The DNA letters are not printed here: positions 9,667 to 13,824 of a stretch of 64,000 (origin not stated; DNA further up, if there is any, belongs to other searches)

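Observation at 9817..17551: Tightly coupled operon of leaderless proteases (subtilase-vWA giant + metzincin) with HEAT and solenoid partners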

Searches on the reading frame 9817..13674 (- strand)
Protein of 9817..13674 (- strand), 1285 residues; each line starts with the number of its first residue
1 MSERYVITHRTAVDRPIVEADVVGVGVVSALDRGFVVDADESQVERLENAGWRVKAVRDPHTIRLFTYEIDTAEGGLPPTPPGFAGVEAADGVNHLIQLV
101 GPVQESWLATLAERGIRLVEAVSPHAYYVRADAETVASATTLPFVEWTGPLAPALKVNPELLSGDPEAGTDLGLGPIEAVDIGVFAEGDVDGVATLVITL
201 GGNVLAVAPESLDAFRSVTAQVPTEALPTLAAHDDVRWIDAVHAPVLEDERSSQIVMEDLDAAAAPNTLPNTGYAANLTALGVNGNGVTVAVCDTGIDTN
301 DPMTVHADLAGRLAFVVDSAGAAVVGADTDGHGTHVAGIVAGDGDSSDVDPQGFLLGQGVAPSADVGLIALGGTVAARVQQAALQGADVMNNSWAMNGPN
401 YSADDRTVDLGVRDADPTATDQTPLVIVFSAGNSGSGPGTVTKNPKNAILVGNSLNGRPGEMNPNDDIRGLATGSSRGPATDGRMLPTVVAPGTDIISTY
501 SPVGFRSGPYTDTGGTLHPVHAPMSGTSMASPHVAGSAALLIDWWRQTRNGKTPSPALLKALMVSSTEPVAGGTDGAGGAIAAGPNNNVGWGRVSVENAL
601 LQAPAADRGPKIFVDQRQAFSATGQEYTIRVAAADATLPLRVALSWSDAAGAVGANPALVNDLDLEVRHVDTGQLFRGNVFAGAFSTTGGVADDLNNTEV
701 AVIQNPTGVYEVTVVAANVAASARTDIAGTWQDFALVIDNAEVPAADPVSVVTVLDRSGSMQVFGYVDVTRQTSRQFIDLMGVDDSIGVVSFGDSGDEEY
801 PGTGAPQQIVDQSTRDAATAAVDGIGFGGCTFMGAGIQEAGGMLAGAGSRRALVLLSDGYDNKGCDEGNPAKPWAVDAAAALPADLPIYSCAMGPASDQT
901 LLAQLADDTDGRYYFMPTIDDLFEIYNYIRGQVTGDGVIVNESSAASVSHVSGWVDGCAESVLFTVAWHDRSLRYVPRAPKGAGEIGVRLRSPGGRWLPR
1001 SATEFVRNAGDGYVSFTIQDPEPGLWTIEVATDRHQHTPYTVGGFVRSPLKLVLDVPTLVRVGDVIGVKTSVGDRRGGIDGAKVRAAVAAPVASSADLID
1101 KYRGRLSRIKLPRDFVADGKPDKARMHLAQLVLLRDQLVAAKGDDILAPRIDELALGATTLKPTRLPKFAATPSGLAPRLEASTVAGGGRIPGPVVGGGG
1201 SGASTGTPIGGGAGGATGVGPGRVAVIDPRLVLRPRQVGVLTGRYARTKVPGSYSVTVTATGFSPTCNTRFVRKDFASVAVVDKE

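Call 10: search_protein_families(library=pfam, proteins=[window:9817-13674:-], max_evalue=0.01)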
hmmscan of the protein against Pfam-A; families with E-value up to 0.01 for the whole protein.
window:9817-13674:- (1285 aa): 4 families
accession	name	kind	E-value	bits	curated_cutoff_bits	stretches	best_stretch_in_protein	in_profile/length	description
PF00082.27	Peptidase_S8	-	2.9e-35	122.4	21.8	1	285-592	1-288/288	Subtilase family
PF00092.34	VWA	-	1.1e-07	32.7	23.8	1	751-924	2-170/174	von Willebrand factor type A domain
PF13519.12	VWA_2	-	1.3e-05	26.1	27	1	751-859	1-106/107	von Willebrand factor type A domain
PF13768.12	VWA_3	-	0.0064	17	27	0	751-915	3-155/155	von Willebrand factor type A domain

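Call 11: search_protein_families(library=padloc, proteins=[window:9817-13674:-], max_evalue=0.01)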
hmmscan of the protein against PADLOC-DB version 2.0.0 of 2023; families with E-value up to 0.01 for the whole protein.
window:9817-13674:- (1285 aa): 3 families
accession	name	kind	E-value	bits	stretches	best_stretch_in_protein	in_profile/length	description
PDLC03014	subtilase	-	1e-25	89.1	1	226-566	131-374/391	-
PDLC02197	IetS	-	0.00013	18.4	0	525-567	494-535/749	-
PDLC02198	IetS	-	0.0012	14.9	0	288-350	254-310/795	-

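Call 15: search_protein_families(library=ncbifam, proteins=[window:9817-13674:-], max_evalue=0.01)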
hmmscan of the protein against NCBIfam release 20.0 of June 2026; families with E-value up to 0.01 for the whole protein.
window:9817-13674:- (1285 aa): 6 families
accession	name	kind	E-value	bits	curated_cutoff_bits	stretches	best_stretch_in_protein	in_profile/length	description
TIGR03921.1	T7SS_mycosin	equivalog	2.4e-15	56.5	278.75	1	284-606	11-291/353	type VII secretion-associated serine protease mycosin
NF040809.1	germ_prot_CspBA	exception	3.8e-08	31.5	1250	0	524-566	455-497/1099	bifunctional germination protease/germinant receptor pseudoprotease CspBA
NF033595.1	denti_PrtP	equivalog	2.3e-07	29.8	300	1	488-599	413-501/606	dentilisin complex serine proteinase subunit PrtP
NF040808.2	CspC_non_triad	exception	9.1e-07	27.7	675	1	471-508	443-480/556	bile acid germinant receptor pseudoprotease CspC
NF040553.1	SGO_0316_fam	subfamily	0.0003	18.5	1400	0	464-547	646-713/1486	SGO_0316/SGO_0317 family LPXTG-anchored serine peptidase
NF042956.1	IteS_antiphage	equivalog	0.0079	14.5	900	0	525-567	492-533/747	S8 family anti-phage peptidase IteS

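Call 16: find_homologous_proteins(query=window:9817-13674:-, max_evalue=1e-10)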
Query window:9817-13674:- (1285 aa): 959 proteins with E <= 1e-10 among 8000 candidates; the best 120 are listed.
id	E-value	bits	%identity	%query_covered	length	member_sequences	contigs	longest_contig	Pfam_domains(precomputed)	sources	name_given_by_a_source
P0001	0.0e+0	2845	100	100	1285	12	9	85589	PF00092.35,PF00082.28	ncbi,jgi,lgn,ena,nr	ncbi:MAG TPA: S8 family serine peptidase [Acidimicrobiales bacterium]|jgi:subtilisin family serine p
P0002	0.0e+0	2538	89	100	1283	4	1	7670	PF00092.35,PF00082.28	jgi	jgi:subtilisin family serine protease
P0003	0.0e+0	2521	90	100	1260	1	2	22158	PF00092.35,PF13519.13,PF00082.28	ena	-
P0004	0.0e+0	2510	89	100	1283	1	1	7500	PF00092.35,PF00082.28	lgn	-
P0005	0.0e+0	2499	88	100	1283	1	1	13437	PF00092.35,PF13519.13,PF00082.28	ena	-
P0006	0.0e+0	2499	90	98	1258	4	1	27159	PF00092.35,PF00082.28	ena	-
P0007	0.0e+0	2481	88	100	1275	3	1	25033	PF00082.28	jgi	jgi:subtilisin family serine protease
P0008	0.0e+0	2475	87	100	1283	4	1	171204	PF00092.35,PF13519.13,PF00082.28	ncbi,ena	-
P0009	0.0e+0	2465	87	100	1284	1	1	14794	PF00092.35,PF13519.13,PF00082.28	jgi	jgi:subtilisin family serine protease/Mg-chelatase subunit ChlD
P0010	0.0e+0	2446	87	100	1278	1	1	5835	PF00092.35,PF13519.13,PF00082.28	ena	-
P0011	0.0e+0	2421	85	100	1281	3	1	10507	PF00092.35,PF13519.13,PF00082.28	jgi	jgi:subtilisin family serine protease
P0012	0.0e+0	2398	85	100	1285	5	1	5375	PF00092.35,PF13519.13,PF00082.28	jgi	jgi:subtilisin family serine protease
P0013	0.0e+0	2384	84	100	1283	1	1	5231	PF00092.35,PF00082.28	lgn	-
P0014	0.0e+0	2382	84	100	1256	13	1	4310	PF00092.35,PF13519.13,PF00082.28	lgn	-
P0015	0.0e+0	2369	84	100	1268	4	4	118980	PF00092.35,PF13519.13,PF00082.28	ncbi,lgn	-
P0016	0.0e+0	2368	85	100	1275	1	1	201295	PF00092.35,PF13519.13,PF00082.28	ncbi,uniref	ncbi:S8 family serine peptidase [Dactylosporangium sp. NPDC049525]|uniref:S8 family serine peptidase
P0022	0.0e+0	2273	80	100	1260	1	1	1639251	PF00092.35,PF13519.13,PF00082.28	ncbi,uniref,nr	ncbi:S8 family serine peptidase [Tessaracoccus antarcticus]|uniref:VWA domain-containing protein n=1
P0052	0.0e+0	1681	64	100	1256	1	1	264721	PF00092.35,PF13519.13,PF00082.28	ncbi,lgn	ncbi:MAG: S8 family serine peptidase [Acidimicrobiia bacterium]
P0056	0.0e+0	1612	60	100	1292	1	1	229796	PF00092.35,PF13519.13,PF00082.28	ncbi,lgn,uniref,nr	ncbi:von Willebrand factor type A domain-containing protein [Neolewinella xylanilytica]|uniref:von W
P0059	0.0e+0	1578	59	100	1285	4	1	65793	PF13768.13,PF00092.35,PF13519.13,PF00082.28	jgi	jgi:hypothetical protein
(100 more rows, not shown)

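Call 18: find_encoding_contigs(protein=P0056, flank=10000, max_places=2)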
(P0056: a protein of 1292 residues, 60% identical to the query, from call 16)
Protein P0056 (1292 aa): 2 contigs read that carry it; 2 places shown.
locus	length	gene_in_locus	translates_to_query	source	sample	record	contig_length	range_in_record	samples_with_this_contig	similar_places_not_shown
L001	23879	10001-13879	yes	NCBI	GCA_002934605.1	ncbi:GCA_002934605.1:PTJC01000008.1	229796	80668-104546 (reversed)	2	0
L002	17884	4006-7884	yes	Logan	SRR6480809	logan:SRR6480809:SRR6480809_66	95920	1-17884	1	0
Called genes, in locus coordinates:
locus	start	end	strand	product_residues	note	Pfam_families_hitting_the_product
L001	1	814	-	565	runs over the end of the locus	PF00158:Sigma54_activat, PF14532:Sigma54_activ_2, PF07724:AAA_2 (weak), PF07728:AAA_5 (weak), PF25601:AAA_lid_14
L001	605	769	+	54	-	-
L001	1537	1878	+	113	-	PF01588:tRNA_bind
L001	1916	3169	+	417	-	PF12850:Metallophos_2 (weak), PF02627:CMD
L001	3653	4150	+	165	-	-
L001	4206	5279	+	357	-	PF04055:Radical_SAM (weak), PF12345:DUF3641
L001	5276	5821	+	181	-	PF18306:LDcluster4, PF03641:Lysine_decarbox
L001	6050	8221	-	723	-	PF02897:Peptidase_S9_N, PF00326:Peptidase_S9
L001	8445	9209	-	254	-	PF04338:DUF481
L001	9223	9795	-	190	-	PF20221:DUF6580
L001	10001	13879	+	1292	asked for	PF00082:Peptidase_S8, PF00092:VWA, PF13519:VWA_2 (weak)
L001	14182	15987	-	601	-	PF00009:GTP_EFTU, PF22042:EF-G_D2, PF03144:GTP_EFTU_D2, PF00679:EFG_C, PF21018:BipA_C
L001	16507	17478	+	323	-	PF00248:Aldo_ket_red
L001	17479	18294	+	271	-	PF22200:ExsA_N, PF12833:HTH_18, PF00165:HTH_AraC (weak)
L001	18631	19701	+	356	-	-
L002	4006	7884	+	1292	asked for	PF00082:Peptidase_S8, PF00092:VWA, PF13519:VWA_2 (weak)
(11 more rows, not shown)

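Call 19: find_encoding_contigs(protein=P0022, flank=10000, max_places=2)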
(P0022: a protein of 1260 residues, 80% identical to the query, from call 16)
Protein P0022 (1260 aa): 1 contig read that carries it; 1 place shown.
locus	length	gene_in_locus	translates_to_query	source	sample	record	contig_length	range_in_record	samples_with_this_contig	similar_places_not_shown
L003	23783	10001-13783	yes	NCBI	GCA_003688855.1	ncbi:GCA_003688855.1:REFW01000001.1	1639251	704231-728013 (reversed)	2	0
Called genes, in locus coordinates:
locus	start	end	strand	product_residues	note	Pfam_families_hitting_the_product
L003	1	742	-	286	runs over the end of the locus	PF01261:AP_endonuc_2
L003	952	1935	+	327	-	PF01408:GFO_IDH_MocA, PF02894:GFO_IDH_MocA_C, PF22725:GFO_IDH_MocA_C3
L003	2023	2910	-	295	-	PF00248:Aldo_ket_red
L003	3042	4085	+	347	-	PF00248:Aldo_ket_red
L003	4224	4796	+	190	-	-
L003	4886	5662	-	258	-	PF02424:ApbE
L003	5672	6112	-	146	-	PF04205:FMN_bind (weak)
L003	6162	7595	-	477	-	PF01794:Ferric_reduct, PF00175:NAD_binding_1 (weak)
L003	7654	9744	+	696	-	PF02810:SEC-C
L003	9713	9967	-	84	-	-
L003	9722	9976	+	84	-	-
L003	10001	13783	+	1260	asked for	PF00082:Peptidase_S8, PF00092:VWA (weak), PF13519:VWA_2 (weak)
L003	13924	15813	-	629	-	PF02776:TPP_enzyme_N, PF00205:TPP_enzyme_M, PF02775:TPP_enzyme_C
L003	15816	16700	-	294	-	PF04962:KduI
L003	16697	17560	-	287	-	PF22649:Cgl0159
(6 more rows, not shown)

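Call 30: search_protein_families(library=phrogs, proteins=[window:9817-13674:-], max_evalue=1)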
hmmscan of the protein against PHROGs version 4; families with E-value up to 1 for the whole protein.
window:9817-13674:- (1285 aa): 4 families
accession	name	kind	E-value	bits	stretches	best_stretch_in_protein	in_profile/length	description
phrog_3677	-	other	2.1e-23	83.1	1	280-611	589-854/1125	protease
phrog_3964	-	unknown function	7.4e-06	25.6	1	475-596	464-570/779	-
phrog_9158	-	unknown function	9.7e-05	22.2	1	489-544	445-498/696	-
phrog_2426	-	unknown function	0.0021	17.6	1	745-923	14-188/736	-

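Call 76: find_encoding_contigs(protein=P0008, flank=10000, max_places=1)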
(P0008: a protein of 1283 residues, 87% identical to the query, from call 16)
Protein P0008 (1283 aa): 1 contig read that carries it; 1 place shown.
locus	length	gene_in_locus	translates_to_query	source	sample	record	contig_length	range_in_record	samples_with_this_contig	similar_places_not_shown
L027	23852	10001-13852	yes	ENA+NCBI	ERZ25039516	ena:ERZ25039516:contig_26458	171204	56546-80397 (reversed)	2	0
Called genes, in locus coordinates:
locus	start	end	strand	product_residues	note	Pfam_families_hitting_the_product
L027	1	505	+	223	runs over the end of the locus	PF05988:DUF899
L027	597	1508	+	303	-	PF00795:CN_hydrolase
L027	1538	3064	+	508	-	PF13522:GATase_6, PF13537:GATase_7, PF00733:Asn_synthase, PF02540:NAD_synthase (weak), PF00733:Asn_synthase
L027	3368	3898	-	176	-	-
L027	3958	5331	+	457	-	PF02254:TrkA_N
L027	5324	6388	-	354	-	PF15902:Sortilin-Vps10 (faint), PF25852:DUF6242_C (faint), PF02012:BNR (faint)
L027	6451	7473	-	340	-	PF00595:PDZ (faint), PF00089:Trypsin, PF13365:Trypsin_2, PF13180:PDZ_2, PF17820:PDZ_6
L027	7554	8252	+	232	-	PF13759:2OG-FeII_Oxy_5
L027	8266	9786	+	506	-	PF00501:AMP-binding, PF13193:AMP-binding_C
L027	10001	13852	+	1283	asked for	PF00082:Peptidase_S8, PF00092:VWA, PF13519:VWA_2 (weak)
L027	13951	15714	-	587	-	-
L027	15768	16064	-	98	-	-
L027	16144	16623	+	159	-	-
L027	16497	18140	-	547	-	PF02310:B12-binding, PF04055:Radical_SAM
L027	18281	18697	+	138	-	-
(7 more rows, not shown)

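Call 77: find_encoding_contigs(protein=P0016, flank=10000, max_places=1)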
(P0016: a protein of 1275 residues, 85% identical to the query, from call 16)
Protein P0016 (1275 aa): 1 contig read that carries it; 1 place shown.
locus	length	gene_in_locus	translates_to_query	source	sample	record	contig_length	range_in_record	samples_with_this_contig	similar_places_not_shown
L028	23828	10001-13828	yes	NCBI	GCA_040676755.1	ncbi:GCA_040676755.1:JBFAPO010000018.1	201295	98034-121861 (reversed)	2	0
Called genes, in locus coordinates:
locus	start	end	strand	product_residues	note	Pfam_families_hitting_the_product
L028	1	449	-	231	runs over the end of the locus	PF00392:GntR, PF07729:FCD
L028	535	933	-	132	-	PF13473:Cupredoxin_1 (weak)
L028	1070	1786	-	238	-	PF07987:DUF1775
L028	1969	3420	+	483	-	PF03929:PepSY_TM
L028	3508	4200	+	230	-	PF17124:ThiJ_like, PF01965:DJ-1_PfpI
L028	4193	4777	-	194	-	PF04234:CopC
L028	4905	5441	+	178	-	PF04314:LpqE-like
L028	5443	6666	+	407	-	PF04261:Dyp_perox_N, PF20628:Dyp_perox_C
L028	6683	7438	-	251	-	PF00891:Methyltransf_2 (weak), PF13489:Methyltransf_23 (weak), PF05175:MTS (faint), PF13649:Methyltransf_25, PF13847:Methyltransf_31, PF08241:Methyltransf_11, PF08242:Methyltransf_12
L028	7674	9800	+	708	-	PF00532:Peripla_BP_1, PF13407:Peripla_BP_4 (weak), PF13377:Peripla_BP_3, PF00990:GGDEF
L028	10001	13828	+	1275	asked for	PF00082:Peptidase_S8, PF00092:VWA, PF13519:VWA_2 (faint)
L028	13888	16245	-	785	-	PF00933:Glyco_hydro_3, PF01915:Glyco_hydro_3_C, PF14310:Fn3-like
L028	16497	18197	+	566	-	-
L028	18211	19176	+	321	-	PF00528:BPD_transp_1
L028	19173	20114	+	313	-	PF00528:BPD_transp_1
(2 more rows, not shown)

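Call 78: find_encoding_contigs(protein=P0052, flank=10000, max_places=1)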
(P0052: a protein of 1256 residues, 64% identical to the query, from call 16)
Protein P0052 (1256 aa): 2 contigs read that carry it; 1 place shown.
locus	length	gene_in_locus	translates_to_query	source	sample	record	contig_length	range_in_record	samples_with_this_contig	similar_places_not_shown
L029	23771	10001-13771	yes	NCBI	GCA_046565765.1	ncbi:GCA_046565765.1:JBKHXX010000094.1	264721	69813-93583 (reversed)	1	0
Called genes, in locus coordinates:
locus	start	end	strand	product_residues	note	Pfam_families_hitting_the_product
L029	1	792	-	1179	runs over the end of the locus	PF02514:CobN-Mg_chel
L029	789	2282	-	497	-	PF01656:CbiA, PF13500:AAA_26, PF07685:GATase_3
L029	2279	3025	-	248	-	PF09490:CbtA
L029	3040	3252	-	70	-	PF09489:CbtB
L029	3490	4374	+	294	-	PF01402:RHH_1 (faint), PF00590:TP_methylase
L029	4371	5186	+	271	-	PF00590:TP_methylase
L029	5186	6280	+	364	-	PF01888:CbiD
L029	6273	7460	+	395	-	PF00590:TP_methylase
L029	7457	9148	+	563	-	PF11760:CbiG_N, PF01890:CbiG_C, PF00590:TP_methylase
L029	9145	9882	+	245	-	PF12797:Fer4_2 (faint), PF13237:Fer4_10, PF14697:Fer4_21 (weak), PF12838:Fer4_7, PF13187:Fer4_9, PF12837:Fer4_6 (weak), PF00037:Fer4, PF02570:CbiC, +4 more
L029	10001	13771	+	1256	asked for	PF00082:Peptidase_S8, PF00092:VWA, PF13519:VWA_2 (weak)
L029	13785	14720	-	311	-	PF00155:Aminotran_1_2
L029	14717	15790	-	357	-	PF02277:DBI_PRT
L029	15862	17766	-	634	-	PF07728:AAA_5 (faint), PF00004:AAA, PF17862:AAA_lid_3, PF01434:Peptidase_M41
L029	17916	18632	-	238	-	-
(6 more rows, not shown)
